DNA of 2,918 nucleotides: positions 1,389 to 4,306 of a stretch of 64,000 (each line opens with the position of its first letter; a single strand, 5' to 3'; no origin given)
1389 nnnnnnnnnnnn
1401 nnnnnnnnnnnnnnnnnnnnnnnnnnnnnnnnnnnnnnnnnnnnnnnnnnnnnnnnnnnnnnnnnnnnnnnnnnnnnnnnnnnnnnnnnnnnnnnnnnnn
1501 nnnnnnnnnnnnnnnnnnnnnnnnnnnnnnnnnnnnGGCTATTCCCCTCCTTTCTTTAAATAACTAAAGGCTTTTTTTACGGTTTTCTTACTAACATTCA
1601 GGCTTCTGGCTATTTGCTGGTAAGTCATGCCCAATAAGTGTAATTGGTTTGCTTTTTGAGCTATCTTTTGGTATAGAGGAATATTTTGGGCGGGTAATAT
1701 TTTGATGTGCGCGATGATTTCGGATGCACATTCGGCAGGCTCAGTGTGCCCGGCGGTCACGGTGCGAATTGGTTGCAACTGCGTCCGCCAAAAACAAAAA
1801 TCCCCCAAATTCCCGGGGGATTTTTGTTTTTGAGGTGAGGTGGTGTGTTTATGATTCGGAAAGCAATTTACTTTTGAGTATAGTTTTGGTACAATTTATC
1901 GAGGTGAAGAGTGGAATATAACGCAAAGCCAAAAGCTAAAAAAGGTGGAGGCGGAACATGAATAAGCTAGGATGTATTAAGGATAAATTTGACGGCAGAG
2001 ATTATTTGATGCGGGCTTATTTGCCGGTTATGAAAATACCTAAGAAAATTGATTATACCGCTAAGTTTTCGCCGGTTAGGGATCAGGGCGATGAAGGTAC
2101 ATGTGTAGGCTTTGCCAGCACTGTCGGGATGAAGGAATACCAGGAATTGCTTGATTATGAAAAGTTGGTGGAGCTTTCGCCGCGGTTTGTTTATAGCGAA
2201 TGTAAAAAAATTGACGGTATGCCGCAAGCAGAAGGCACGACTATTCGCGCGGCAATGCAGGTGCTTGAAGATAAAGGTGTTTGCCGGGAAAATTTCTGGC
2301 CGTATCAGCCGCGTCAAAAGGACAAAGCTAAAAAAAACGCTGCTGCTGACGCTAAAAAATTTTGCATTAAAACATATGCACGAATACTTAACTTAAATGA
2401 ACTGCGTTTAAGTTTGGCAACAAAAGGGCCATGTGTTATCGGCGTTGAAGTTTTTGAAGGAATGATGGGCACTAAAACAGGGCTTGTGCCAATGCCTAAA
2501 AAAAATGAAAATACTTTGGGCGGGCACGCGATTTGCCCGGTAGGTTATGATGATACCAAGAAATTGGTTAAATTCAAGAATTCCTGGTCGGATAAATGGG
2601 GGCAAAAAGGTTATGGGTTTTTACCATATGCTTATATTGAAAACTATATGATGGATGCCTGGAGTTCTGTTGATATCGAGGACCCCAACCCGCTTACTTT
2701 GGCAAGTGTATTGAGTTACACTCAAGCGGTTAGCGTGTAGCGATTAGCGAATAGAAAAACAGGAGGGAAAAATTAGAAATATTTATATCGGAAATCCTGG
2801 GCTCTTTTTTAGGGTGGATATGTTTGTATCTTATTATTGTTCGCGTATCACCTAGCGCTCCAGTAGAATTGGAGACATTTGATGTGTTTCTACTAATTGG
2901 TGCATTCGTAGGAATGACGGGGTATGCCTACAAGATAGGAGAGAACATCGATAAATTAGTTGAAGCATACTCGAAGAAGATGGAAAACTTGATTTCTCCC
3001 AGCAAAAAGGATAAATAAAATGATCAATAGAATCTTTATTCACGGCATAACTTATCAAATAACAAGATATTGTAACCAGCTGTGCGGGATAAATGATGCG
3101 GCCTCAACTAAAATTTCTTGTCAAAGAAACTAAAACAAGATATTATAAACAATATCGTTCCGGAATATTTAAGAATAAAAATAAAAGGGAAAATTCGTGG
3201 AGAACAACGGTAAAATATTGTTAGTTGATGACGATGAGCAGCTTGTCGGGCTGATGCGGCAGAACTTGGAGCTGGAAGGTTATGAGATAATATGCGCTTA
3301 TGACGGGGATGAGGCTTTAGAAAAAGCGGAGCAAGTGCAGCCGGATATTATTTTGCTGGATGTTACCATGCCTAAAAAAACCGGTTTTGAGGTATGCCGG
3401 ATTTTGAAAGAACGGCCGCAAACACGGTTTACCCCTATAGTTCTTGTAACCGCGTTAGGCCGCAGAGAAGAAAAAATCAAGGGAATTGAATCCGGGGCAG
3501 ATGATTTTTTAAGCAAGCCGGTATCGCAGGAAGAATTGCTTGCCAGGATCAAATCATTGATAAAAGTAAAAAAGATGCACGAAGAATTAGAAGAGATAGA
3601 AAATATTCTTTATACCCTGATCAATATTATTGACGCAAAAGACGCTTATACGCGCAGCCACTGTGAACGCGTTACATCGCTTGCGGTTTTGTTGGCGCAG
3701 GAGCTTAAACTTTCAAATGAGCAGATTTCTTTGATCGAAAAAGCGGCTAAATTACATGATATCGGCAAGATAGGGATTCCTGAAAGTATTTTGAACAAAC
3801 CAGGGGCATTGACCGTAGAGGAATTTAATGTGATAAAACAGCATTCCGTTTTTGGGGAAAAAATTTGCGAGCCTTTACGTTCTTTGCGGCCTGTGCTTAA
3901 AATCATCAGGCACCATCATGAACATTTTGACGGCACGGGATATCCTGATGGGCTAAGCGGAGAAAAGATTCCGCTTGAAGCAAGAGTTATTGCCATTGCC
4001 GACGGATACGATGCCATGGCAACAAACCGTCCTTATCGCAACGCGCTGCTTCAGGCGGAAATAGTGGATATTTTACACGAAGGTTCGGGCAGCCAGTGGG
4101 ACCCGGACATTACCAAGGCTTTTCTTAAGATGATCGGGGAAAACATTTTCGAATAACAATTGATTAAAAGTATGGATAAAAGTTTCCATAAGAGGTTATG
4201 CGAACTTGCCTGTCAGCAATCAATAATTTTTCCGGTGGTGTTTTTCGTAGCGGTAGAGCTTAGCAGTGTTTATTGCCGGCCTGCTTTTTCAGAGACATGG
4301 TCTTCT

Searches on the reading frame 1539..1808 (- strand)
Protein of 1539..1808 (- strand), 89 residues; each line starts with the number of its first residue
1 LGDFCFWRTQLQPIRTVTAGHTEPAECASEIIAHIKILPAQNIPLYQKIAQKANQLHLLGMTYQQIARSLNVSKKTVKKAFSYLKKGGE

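Call 3: search_protein_families(library=pfam, proteins=[window:1539-1808:-], max_evalue=1)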
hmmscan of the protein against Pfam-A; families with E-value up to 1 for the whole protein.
window:1539-1808:- (89 aa): 25 families
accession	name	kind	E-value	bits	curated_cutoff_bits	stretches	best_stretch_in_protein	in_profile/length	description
PF08281.18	Sigma70_r4_2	-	5.5e-06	26.4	25.7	1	57-80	23-46/54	Sigma-70, region 4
PF13384.12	HTH_23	-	5.9e-05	23.2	24.6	1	56-88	13-45/50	Homeodomain-like domain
PF02796.21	HTH_7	-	0.00021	21.8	23.8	1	51-81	12-42/45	Helix-turn-helix domain of resolvase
PF08279.18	HTH_11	-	0.00059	20.1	25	1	61-87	16-42/55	HTH domain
PF00196.25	GerE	-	0.00069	19.6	23.5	1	59-78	16-35/57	Bacterial regulatory proteins, luxR family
PF04545.22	Sigma70_r4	-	0.0028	17.6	24.1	1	60-79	20-39/50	Sigma-70, region 4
PF13545.12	HTH_Crp_2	-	0.0032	17.8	27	1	57-87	18-49/70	Crp-like helix-turn-helix domain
PF13730.12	HTH_36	-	0.0082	16.4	25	1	62-86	27-51/55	Helix-turn-helix domain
PF13542.12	HTH_Tnp_ISL3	-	0.0083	16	27.4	1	57-82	23-48/51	Helix-turn-helix domain of transposase family ISL3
PF19514.5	MobC_2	-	0.011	15.9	27.5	1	41-86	69-113/140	MobC-like protein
PF25787.1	HTH_SB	-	0.015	15.5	43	1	55-79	17-41/53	Sleeping Beauty transposase HTH domain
PF13936.12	HTH_38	-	0.018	15.2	27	1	55-77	15-37/44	Helix-turn-helix domain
PF08784.17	RPA_C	-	0.019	16.1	22.6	1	55-88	64-97/106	Replication protein A C terminal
PF13613.12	HTH_Tnp_4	-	0.021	14.9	27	1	60-83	19-42/53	Helix-turn-helix of DDE superfamily endonuclease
PF13551.12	HTH_29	-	0.022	15.3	28.1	1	55-77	6-29/64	Winged helix-turn helix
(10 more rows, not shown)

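Call 4: search_protein_families(library=ncbifam, proteins=[window:1539-1808:-], max_evalue=1)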
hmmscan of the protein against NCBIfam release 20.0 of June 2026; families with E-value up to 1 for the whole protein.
window:1539-1808:- (89 aa): 22 families
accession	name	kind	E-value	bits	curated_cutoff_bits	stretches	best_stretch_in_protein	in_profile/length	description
TIGR02937.1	sigma70-ECF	superfamily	0.00059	19.5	42.9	1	57-85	130-158/165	sigma-70 family RNA polymerase sigma factor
TIGR02985.1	Sig70_bacteroi1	subfamily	0.00065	19.9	126.4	1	57-80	127-150/162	RNA polymerase sigma-70 factor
NF002620.0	PRK02277.1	subfamily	0.0014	18.4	115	1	47-78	5-36/201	orotate phosphoribosyltransferase-like protein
NF008889.0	PRK11924.1-1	subfamily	0.0022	17.7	181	1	57-80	132-155/173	RNA polymerase sigma factor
NF041727.1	ECF_sigma_FecI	equivalog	0.006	16.6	260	1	50-81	126-157/169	ferric citrate uptake sigma factor FecI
NF052366.1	photon_PedR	equivalog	0.0094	16.1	120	1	59-82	16-39/74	photosynthetic electron transport-dependent transcriptional regulator PedR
TIGR02999.1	Sig-70_X6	subfamily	0.01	15.7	126.15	1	58-83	148-173/183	ECF-type sigma factor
TIGR01764.1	excise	domain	0.018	15.4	28.8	1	61-79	2-20/49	excisionase family DNA-binding protein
TIGR01884.1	cas_HTH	subfamily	0.027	13.8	60.2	1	57-87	152-183/202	CRISPR-associated CARF protein Csa3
NF033546.1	transpos_IS21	equivalog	0.029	13.9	160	1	59-82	7-30/294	IS21 family transposase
NF007232.0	PRK09651.1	subfamily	0.035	14.2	185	1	57-80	133-156/173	RNA polymerase sigma factor FecI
NF033545.0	transpos_IS630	equivalog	0.043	13.2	100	1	55-88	7-40/299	IS630 family transposase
NF003996.0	PRK05472.2-5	equivalog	0.049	13.5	138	1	45-88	12-53/209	redox-sensing transcriptional repressor Rex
NF041324.1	Bacteroid_MobA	subfamily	0.056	13.5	150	1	43-86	60-102/131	conjugal transfer protein MobA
TIGR02607.1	antidote_HigA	equivalog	0.063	13.1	47.7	1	54-79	14-39/81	HigA family addiction module antitoxin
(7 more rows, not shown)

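Call 5: search_protein_families(library=phrogs, proteins=[window:1539-1808:-], max_evalue=1)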
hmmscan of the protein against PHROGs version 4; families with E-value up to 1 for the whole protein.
window:1539-1808:- (89 aa): 43 families (the best 25 are shown)
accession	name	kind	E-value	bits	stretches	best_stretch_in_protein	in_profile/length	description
phrog_664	-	DNA, RNA and nucleotide metabolism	2.9e-05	25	1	50-81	90-121/210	DNA binding protein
phrog_645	-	DNA, RNA and nucleotide metabolism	4e-05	24.8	1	50-80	27-58/196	Rnase E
phrog_4151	-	DNA, RNA and nucleotide metabolism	8.1e-05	23.5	1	48-79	8-39/154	DNA binding protein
phrog_3855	-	DNA, RNA and nucleotide metabolism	0.00016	23.1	1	50-86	69-105/115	HTH DNA binding protein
phrog_391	-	DNA, RNA and nucleotide metabolism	0.00056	20.6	1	47-88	24-65/298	replication initiation O-like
phrog_1157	-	integration and excision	0.00061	20.1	1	53-83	10-40/422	transposase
phrog_20467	-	DNA, RNA and nucleotide metabolism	0.001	19.9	1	48-81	66-99/112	HNH endonuclease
phrog_125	-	DNA, RNA and nucleotide metabolism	0.0016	19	1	47-83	167-202/254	DNA invertase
phrog_186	-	DNA, RNA and nucleotide metabolism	0.0022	18.7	1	38-88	39-90/308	DnaD-like helicase loader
phrog_7847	-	unknown function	0.0036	17.9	1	53-83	10-40/222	-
phrog_3910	-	transcription regulation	0.0036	17.3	1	48-79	73-104/356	transcriptional regulator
phrog_509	-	head and packaging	0.0038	17.8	1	47-79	8-40/238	terminase small subunit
phrog_769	-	transcription regulation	0.0067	17.4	1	54-82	18-46/89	transcriptional repressor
phrog_309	-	head and packaging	0.013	16.5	1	49-79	142-175/319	terminase small subunit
phrog_1740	-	transcription regulation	0.018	14.6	1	58-82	182-206/567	RNA polymerase sigma factor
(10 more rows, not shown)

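Call 6: search_protein_families(library=padloc, proteins=[window:1539-1808:-], max_evalue=1)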
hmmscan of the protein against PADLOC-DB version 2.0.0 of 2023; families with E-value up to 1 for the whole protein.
window:1539-1808:- (89 aa): 4 families
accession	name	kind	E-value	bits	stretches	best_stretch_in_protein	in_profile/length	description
PDLC01268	CasR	-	0.0066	14.4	1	53-87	130-164/179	"CAS-I,CAS-II,CAS-III,CAS-IV,CAS-V,CAS-VI; associated_signaling"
PDLC01434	CasR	-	0.0069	14.3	1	56-87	137-168/191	"CAS-I,CAS-II,CAS-III,CAS-IV,CAS-V,CAS-VI; associated_signaling"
PDLC01850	CARF3--CARF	-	0.0075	14.2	1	60-88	159-187/209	-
PDLC04133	mad1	-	0.021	13.1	1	61-78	6-23/60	mads_1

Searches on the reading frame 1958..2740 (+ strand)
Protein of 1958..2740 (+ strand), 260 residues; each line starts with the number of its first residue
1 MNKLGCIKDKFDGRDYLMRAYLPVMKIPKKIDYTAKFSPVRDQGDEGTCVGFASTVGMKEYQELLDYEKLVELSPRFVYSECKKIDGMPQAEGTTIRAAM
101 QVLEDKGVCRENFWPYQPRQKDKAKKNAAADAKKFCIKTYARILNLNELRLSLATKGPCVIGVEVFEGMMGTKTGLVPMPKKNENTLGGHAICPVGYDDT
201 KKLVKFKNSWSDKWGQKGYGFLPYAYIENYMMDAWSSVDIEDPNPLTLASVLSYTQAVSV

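Call 3: search_protein_families(library=pfam, proteins=[window:1958-2740:+], max_evalue=1)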
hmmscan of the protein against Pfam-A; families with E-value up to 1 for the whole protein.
window:1958-2740:+ (260 aa): 3 families
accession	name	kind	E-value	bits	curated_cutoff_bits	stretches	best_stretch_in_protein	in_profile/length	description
PF00112.29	Peptidase_C1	-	8e-22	78.8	20.7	1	27-220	1-200/220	Papain family cysteine protease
PF03051.21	Peptidase_C1_2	-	0.014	14.6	22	1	191-233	362-408/438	Peptidase C1-like family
PF04098.21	Rad52_Rad22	-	0.11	12.9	20.3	1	104-145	90-133/153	Rad52/22 family double-strand break repair protein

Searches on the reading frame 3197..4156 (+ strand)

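Call 81: search_protein_families(library=pfam, proteins=[window:3197-4156:+], max_evalue=0.01)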
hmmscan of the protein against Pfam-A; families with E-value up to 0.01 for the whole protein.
window:3197-4156:+ (319 aa): 5 families
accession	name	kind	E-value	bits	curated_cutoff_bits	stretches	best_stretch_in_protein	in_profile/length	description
PF13487.12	HD_5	-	2.9e-39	135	27.2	1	141-305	3-170/170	HD domain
PF00072.30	Response_reg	-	2.6e-28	98.8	30.2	1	7-119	1-111/111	Response regulator receiver domain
PF01966.28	HD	-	1.3e-23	83.9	22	1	154-274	3-116/116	HD domain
PF23198.2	PDE8A_N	-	0.00022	21.6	29.6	1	6-93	11-100/147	PDE8A-like, N-terminal domain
PF20161.5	VpsR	-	0.002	18.3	23.7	1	21-118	24-120/121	VpsR domain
